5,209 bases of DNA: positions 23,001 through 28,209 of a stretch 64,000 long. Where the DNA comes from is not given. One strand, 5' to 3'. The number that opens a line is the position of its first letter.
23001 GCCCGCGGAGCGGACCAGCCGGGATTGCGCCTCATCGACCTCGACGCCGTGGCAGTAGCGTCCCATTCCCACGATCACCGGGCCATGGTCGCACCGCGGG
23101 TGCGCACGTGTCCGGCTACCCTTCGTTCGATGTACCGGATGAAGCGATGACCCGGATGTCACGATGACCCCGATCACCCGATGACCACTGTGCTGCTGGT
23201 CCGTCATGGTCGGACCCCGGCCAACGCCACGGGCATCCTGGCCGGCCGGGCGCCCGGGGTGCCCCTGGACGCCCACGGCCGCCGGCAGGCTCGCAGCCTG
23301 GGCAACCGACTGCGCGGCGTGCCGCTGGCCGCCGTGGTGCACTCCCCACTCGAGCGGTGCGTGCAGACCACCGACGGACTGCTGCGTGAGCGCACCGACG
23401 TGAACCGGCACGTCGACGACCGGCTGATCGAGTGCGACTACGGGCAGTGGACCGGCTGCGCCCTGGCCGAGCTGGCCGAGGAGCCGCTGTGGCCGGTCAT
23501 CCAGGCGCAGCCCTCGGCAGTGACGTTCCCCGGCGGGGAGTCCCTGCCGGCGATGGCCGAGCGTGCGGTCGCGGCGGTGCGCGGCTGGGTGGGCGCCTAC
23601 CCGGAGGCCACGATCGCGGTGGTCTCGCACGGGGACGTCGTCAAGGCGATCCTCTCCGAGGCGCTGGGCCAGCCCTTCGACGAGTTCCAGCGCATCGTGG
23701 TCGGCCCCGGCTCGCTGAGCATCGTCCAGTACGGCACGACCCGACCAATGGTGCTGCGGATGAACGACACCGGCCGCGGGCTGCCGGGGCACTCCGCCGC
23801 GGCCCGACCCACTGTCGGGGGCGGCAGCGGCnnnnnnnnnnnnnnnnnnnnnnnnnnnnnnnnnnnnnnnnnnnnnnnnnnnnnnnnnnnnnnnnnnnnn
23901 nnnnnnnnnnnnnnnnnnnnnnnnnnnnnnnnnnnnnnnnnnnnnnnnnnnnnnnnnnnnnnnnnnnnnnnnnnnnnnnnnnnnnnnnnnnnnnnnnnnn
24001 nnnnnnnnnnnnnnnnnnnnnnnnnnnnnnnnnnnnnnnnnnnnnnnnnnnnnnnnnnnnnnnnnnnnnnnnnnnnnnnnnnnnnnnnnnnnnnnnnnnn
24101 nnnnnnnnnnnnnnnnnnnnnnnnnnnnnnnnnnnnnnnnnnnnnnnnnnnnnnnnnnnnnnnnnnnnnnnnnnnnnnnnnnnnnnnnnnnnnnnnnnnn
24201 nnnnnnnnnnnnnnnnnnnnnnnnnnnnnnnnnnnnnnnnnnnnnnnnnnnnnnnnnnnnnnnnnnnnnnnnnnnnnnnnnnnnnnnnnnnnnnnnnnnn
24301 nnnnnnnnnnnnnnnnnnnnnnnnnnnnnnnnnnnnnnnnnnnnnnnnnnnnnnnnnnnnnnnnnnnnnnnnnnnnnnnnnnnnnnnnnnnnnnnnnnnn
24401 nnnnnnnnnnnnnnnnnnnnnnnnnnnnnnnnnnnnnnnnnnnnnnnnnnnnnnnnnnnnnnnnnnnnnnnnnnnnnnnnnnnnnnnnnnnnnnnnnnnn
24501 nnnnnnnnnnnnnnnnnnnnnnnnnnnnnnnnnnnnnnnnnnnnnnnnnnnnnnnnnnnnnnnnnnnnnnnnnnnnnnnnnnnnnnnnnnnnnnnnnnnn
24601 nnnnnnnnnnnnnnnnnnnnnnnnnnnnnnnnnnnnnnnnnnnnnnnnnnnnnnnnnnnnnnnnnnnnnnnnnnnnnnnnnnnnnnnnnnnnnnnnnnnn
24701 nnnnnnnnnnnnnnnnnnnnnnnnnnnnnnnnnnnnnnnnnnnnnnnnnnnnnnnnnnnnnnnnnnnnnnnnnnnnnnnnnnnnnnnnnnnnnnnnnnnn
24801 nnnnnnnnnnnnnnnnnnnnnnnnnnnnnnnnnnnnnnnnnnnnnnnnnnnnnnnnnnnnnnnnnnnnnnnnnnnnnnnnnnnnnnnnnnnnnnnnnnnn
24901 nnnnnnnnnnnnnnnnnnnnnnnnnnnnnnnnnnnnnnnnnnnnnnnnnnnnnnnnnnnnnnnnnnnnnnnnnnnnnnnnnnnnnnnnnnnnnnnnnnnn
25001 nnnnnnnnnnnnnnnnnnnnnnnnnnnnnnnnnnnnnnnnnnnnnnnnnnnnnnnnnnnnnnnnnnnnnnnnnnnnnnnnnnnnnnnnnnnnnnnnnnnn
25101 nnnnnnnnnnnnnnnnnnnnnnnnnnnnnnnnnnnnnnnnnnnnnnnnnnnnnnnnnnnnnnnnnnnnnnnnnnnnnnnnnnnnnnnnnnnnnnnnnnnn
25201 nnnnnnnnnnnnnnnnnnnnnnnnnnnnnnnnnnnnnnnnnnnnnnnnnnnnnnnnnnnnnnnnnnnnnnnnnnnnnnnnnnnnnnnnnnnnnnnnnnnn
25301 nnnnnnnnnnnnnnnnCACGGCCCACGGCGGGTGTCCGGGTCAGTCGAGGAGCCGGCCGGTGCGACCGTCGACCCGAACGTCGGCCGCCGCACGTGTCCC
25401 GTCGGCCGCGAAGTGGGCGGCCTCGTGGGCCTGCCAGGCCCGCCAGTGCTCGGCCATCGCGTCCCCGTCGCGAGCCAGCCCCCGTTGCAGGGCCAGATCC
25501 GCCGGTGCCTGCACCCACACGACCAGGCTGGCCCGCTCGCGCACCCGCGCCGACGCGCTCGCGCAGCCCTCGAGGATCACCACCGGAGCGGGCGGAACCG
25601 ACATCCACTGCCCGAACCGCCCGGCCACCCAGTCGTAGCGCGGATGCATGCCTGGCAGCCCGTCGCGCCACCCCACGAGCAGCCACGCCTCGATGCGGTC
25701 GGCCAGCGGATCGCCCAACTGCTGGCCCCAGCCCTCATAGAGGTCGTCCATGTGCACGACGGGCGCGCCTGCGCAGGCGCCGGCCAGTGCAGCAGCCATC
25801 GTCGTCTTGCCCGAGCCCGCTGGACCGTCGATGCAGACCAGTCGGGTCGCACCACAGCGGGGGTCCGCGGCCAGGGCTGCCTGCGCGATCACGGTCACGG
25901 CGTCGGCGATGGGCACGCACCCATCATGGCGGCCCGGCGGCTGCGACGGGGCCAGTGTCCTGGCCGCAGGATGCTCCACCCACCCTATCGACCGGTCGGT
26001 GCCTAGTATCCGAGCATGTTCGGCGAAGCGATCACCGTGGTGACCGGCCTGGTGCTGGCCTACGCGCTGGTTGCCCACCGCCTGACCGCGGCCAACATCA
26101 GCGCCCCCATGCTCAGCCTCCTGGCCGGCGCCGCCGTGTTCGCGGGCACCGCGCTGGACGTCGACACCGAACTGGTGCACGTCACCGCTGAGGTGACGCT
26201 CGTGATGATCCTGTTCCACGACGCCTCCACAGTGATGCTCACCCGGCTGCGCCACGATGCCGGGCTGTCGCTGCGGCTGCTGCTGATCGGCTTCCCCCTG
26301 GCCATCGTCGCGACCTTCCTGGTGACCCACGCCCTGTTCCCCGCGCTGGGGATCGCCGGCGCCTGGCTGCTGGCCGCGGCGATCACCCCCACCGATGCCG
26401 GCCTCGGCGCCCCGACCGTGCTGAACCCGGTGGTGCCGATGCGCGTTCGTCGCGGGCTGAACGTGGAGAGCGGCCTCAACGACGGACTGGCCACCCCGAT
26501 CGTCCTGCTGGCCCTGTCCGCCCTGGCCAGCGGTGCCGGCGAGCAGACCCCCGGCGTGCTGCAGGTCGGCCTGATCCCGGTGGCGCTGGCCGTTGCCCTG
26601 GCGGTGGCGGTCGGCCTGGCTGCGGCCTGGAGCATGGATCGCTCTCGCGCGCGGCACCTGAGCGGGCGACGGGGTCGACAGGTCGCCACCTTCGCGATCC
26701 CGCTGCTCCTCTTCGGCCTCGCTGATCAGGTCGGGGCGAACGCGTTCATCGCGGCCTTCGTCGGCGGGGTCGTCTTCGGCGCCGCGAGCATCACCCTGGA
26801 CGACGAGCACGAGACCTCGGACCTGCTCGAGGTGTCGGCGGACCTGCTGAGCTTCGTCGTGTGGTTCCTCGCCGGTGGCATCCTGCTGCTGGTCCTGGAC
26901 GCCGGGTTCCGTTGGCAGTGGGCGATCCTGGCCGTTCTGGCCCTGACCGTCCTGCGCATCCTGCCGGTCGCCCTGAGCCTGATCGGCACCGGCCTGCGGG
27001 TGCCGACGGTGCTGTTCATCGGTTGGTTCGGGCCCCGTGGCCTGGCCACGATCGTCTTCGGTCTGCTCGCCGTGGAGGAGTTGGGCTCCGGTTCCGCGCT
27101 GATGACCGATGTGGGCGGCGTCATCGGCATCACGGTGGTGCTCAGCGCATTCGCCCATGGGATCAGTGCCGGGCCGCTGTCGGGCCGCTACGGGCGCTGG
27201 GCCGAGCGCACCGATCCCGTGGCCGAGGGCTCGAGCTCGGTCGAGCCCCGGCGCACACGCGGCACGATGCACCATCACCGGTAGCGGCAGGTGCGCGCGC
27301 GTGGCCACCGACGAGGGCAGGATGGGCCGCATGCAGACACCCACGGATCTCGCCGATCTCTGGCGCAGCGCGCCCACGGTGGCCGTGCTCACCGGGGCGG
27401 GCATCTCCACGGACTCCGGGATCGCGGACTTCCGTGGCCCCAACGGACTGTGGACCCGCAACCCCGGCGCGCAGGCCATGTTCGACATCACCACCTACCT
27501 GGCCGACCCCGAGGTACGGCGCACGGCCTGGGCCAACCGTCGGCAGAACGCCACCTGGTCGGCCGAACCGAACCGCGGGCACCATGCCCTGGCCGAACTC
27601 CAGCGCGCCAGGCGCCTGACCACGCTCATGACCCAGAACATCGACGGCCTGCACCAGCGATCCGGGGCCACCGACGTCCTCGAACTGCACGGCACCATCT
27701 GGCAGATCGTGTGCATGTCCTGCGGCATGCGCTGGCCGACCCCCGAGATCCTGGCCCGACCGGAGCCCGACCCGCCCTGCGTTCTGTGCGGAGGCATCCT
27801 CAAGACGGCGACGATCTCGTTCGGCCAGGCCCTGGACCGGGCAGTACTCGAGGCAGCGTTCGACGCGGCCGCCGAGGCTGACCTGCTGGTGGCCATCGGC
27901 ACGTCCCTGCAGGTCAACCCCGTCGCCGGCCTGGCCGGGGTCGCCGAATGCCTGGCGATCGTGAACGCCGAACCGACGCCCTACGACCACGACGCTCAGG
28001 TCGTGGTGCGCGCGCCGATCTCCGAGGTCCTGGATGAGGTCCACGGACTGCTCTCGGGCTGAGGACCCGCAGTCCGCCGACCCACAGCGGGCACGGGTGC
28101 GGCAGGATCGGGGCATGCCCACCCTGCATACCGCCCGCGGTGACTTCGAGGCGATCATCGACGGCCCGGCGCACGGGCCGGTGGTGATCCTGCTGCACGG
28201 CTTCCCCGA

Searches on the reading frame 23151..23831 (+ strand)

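Call 35: search_protein_families(library=pfam, proteins=[window:23151-23831:+], max_evalue=0.0001)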
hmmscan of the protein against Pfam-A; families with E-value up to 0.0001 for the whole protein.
window:23151-23831:+ (227 aa): 1 family
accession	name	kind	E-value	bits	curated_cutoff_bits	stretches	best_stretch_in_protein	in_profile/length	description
PF00300.27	His_Phos_1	-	6.6e-51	173.2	21.7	1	14-207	1-194/194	Histidine phosphatase superfamily (branch 1)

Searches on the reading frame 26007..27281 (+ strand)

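Call 35: search_protein_families(library=pfam, proteins=[window:26007-27281:+], max_evalue=0.0001)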
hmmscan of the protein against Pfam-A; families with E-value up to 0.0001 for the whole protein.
window:26007-27281:+ (425 aa): 1 family
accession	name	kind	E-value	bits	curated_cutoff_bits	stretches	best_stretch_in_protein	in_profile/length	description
PF00999.27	Na_H_Exchanger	-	2.2e-24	86.5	26.2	1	15-391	4-372/375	Sodium/hydrogen exchanger, transmembrane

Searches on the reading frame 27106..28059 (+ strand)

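Call 35: search_protein_families(library=pfam, proteins=[window:27106-28059:+], max_evalue=0.0001)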
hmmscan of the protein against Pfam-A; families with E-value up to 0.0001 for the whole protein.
window:27106-28059:+ (318 aa): 1 family
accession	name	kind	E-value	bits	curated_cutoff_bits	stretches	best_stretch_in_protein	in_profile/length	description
PF02146.23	SIR2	-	5.3e-43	147.5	24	1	97-272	1-180/180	Sir2 family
